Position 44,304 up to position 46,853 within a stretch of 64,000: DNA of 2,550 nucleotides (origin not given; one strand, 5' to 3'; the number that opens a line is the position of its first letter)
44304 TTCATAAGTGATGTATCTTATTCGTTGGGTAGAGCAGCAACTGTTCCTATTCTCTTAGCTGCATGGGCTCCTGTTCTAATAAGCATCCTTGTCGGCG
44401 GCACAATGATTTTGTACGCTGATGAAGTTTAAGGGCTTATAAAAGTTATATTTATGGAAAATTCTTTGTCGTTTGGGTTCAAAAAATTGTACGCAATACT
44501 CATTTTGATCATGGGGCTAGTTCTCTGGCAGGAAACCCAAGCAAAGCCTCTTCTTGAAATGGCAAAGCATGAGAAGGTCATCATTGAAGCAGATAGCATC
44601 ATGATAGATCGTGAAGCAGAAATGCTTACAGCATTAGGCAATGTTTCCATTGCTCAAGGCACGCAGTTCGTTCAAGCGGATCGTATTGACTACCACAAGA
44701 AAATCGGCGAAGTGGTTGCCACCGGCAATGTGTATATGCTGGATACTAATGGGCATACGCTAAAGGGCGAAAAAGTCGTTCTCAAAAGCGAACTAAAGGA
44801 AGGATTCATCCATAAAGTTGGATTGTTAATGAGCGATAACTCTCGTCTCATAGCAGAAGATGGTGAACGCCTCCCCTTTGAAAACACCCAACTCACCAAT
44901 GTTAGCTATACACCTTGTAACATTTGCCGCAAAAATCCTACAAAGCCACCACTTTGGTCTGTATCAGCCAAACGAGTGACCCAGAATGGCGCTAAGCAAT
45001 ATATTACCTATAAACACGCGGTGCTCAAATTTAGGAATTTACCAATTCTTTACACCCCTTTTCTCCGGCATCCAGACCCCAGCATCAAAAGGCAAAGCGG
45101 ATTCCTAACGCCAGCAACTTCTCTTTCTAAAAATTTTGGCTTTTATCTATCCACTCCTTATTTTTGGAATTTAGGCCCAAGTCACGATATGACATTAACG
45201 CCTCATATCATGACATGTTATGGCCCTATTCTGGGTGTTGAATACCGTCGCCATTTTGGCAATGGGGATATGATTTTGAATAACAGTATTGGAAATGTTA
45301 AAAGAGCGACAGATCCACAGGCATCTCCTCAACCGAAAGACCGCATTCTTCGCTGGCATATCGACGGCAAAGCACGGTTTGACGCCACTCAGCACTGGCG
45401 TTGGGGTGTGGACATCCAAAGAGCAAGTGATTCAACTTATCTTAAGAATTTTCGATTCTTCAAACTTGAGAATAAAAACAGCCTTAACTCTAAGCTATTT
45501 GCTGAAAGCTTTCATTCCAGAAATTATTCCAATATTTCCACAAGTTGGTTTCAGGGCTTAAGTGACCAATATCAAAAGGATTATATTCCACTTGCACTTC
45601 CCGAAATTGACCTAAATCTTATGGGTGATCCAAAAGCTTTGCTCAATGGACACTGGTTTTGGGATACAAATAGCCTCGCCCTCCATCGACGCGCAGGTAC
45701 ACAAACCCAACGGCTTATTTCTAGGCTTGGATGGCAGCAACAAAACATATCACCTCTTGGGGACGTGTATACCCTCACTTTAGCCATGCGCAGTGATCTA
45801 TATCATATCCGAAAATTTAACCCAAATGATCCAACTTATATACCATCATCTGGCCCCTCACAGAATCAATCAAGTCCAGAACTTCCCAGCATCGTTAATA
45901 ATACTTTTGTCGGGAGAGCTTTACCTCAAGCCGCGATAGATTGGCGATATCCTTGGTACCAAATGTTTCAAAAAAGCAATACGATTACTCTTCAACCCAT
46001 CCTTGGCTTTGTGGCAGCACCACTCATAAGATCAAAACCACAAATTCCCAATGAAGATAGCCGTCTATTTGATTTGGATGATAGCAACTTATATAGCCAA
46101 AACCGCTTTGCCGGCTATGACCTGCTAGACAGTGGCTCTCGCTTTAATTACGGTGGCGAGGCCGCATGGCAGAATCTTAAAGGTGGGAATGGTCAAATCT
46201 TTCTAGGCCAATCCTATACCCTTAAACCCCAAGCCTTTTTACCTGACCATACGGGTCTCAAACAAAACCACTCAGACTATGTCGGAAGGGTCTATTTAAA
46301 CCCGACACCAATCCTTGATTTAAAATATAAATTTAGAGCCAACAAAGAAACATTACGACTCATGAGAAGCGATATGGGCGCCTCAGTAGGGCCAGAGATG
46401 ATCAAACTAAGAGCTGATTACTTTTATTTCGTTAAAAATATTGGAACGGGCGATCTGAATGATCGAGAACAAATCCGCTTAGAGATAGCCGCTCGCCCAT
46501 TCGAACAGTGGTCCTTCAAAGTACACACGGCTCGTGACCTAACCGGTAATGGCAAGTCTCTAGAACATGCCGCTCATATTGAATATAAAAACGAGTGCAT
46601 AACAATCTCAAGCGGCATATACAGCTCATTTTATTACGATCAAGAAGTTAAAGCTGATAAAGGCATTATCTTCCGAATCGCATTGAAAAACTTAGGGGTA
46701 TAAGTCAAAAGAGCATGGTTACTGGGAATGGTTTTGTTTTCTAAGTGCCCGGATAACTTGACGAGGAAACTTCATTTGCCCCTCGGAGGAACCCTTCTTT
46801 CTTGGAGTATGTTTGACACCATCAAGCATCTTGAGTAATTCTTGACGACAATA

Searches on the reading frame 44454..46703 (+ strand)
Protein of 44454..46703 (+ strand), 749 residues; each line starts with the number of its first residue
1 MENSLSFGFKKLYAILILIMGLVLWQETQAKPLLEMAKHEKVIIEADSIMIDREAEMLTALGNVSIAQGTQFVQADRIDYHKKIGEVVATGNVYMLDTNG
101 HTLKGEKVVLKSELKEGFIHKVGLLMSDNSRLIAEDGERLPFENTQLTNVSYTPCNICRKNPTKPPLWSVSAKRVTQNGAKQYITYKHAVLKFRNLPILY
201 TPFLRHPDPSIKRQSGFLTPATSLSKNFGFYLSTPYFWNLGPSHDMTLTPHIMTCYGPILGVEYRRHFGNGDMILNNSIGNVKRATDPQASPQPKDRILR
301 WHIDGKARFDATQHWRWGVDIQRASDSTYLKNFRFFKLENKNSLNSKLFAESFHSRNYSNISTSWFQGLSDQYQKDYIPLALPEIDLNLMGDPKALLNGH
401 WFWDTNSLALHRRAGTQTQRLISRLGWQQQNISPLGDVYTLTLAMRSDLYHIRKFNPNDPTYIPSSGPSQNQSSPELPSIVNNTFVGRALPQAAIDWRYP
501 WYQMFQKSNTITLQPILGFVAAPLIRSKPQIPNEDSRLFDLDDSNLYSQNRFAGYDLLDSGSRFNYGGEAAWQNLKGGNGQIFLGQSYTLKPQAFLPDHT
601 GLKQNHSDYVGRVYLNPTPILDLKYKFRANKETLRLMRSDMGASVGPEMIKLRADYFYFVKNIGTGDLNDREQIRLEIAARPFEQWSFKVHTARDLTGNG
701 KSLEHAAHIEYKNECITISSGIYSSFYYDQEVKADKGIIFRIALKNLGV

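Call 75: search_protein_families(library=pfam, proteins=[window:44454-46703:+], max_evalue=0.00001)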
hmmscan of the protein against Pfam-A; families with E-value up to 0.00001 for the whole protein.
window:44454-46703:+ (749 aa): 2 families
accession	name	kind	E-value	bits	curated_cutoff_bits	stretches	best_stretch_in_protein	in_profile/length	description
PF04453.20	LptD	-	1.6e-47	163.1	22.4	1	300-678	3-376/384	LPS transport system D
PF13100.11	OstA_2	-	5.6e-06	26.5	21.2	1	37-139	31-133/158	OstA-like protein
